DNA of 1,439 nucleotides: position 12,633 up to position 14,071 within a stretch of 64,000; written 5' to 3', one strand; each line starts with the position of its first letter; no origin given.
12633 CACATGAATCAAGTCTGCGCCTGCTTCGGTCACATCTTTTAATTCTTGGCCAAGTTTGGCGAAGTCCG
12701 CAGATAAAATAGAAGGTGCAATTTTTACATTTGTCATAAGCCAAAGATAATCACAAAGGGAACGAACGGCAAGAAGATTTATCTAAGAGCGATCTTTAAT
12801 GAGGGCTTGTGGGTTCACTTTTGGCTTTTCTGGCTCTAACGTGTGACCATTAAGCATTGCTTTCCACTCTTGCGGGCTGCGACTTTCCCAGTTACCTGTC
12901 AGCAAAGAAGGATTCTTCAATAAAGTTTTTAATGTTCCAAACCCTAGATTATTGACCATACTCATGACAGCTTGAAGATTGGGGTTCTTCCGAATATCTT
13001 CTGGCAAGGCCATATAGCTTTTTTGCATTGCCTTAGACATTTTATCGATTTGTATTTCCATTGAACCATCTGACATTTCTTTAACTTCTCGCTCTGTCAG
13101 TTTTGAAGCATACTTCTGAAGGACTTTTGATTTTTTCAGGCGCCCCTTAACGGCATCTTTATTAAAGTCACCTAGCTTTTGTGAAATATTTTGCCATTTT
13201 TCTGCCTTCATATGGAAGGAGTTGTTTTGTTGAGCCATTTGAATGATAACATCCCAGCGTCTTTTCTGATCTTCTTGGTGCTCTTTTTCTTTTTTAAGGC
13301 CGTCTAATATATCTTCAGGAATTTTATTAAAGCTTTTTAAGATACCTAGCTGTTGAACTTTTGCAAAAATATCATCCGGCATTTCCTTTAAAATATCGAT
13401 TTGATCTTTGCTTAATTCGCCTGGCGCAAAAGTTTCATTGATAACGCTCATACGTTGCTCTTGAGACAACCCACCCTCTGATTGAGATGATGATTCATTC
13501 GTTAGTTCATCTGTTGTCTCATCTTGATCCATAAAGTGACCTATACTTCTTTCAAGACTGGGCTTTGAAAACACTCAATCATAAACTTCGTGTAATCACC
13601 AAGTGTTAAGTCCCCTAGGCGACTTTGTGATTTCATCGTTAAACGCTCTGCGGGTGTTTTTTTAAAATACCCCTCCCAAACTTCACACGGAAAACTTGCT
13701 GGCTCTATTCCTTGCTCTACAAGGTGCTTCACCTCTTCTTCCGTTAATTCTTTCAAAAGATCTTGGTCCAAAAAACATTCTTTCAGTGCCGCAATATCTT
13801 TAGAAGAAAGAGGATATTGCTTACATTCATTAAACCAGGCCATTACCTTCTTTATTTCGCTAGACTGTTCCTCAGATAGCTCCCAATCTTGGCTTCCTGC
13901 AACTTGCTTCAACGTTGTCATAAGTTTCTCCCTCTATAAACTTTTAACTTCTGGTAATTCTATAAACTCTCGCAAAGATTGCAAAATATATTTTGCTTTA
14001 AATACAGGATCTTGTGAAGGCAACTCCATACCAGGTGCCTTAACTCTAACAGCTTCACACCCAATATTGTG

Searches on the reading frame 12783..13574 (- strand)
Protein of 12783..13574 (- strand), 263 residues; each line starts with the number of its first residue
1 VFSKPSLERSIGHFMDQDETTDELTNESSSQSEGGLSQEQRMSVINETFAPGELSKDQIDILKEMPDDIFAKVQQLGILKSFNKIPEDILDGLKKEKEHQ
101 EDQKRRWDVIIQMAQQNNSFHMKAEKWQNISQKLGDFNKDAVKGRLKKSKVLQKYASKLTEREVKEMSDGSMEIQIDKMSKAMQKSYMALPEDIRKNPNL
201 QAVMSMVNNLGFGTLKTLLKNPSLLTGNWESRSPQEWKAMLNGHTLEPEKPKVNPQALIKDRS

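Call 52: search_protein_families(library=pfam, proteins=[window:12783-13574:-], max_evalue=1)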
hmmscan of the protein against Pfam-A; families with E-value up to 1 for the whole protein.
window:12783-13574:- (263 aa): 4 families
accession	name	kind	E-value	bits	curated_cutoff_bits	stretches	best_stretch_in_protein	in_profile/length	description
PF21693.2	SWT1_3rd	-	0.079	13.5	27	1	42-105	50-110/117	Transcriptional protein SWT1, C-terminal domain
PF23728.1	Tubby_C_like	-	0.11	12.9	24.4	1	98-134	66-102/172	Tubby C-terminal like domain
PF02465.23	FliD_N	-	0.15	13.2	24.8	1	112-179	22-93/97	Flagellar hook-associated protein 2 N-terminus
PF07852.16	DUF1642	-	0.33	11.9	27.8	1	146-176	107-135/138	Protein of unknown function (DUF1642)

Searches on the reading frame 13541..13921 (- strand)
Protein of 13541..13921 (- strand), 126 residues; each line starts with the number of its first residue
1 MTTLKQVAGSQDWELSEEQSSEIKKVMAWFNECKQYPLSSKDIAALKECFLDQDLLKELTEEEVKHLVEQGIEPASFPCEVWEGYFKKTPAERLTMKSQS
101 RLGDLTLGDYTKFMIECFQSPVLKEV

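Call 52: search_protein_families(library=pfam, proteins=[window:13541-13921:-], max_evalue=1)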
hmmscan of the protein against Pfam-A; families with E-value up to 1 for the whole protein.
window:13541-13921:- (126 aa): 2 families
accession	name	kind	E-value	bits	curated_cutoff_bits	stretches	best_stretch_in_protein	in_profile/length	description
PF19416.4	Astro_VPg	-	0.14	13.5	25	1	56-77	33-54/104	Astrovirus VPg protein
PF25773.1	TPR_ANAPC2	-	0.18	12.2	27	1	28-67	23-62/111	ANAPC2-like, TPR repeats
